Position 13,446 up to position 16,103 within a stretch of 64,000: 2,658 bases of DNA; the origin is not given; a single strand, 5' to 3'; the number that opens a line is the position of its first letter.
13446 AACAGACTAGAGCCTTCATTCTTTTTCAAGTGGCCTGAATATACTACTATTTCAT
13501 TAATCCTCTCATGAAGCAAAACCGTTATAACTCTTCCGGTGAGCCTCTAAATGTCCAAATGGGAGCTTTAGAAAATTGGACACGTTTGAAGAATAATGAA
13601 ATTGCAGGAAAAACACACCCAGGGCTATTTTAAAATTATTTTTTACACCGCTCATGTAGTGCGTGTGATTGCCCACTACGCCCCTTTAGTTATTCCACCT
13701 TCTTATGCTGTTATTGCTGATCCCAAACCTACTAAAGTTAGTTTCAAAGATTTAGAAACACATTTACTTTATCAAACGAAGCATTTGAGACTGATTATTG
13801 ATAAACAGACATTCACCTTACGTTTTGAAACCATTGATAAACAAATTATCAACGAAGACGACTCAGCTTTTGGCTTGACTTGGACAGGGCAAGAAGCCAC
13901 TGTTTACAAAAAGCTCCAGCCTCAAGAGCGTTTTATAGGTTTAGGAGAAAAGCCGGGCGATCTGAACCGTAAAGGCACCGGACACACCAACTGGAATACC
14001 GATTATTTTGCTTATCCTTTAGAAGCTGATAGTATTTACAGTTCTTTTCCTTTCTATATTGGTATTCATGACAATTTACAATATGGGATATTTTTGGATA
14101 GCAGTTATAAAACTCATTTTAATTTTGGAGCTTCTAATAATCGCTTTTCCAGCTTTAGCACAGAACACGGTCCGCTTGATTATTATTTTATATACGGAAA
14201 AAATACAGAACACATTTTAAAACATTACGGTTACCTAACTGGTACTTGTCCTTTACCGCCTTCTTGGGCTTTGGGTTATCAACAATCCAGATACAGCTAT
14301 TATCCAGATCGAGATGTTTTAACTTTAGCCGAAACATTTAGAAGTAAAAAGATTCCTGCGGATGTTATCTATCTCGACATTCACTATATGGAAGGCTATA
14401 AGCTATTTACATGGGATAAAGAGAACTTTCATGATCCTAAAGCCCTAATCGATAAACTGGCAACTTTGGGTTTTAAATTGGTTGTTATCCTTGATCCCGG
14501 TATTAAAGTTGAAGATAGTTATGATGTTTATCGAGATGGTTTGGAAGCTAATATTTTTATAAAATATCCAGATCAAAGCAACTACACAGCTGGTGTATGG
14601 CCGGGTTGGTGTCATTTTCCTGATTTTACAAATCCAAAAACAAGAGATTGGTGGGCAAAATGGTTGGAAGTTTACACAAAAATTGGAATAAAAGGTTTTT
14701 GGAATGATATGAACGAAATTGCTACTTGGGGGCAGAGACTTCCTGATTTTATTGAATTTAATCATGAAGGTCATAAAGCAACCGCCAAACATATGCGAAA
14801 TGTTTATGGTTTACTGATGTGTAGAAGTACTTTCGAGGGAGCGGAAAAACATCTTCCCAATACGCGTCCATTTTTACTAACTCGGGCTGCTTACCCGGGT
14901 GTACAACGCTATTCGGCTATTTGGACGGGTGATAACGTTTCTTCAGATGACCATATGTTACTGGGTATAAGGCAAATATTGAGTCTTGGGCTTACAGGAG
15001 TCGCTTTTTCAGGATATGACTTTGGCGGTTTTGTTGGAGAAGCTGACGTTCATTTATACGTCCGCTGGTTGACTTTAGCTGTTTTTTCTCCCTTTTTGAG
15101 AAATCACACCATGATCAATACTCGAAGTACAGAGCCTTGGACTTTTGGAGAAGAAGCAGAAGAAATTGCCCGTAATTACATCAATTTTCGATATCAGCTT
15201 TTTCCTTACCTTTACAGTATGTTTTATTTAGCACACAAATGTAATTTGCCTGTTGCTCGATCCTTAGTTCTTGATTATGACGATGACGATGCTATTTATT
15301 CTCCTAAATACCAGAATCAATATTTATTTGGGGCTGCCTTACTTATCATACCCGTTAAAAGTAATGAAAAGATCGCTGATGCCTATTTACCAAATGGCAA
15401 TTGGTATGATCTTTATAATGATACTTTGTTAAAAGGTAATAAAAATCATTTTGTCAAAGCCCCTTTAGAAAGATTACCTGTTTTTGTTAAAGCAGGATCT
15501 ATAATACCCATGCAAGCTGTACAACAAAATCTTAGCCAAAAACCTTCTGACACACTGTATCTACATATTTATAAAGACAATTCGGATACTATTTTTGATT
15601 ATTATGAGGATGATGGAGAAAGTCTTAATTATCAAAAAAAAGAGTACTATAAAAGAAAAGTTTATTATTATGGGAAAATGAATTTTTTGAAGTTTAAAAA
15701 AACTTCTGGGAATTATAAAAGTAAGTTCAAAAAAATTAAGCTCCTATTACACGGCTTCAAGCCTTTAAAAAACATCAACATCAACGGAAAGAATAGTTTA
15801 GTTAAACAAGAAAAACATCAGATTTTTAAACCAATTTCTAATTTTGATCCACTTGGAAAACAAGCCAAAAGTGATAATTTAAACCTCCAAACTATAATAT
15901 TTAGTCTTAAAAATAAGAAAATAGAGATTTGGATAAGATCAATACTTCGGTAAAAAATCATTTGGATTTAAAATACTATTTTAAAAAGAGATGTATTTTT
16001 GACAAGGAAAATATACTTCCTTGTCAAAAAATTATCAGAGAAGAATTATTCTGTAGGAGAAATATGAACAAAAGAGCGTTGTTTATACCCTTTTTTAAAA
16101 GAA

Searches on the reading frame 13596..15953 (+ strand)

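Call 70: search_protein_families(library=pfam, proteins=[window:13596-15953:+], max_evalue=0.00001)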
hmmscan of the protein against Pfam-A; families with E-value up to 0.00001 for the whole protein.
window:13596-15953:+ (785 aa): 4 families
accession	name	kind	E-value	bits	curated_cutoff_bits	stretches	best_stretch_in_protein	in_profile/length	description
PF01055.32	Glyco_hydro_31_2nd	-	4.2e-115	385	23.5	1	219-542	2-328/328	Glycosyl hydrolases family 31 TIM-barrel domain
PF13802.12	Gal_mutarotas_2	-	5.2e-32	112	27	1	12-175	2-183/184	Glycosyl hydrolase 31 N-terminal galactose mutarotase-like domain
PF21365.3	Glyco_hydro_31_3rd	-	2e-20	73.5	24.4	1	551-637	2-87/87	Glycosyl hydrolase family 31 C-terminal domain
PF17137.9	DUF5110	-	1.3e-09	38.4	27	1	654-720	2-70/71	Domain of unknown function (DUF5110)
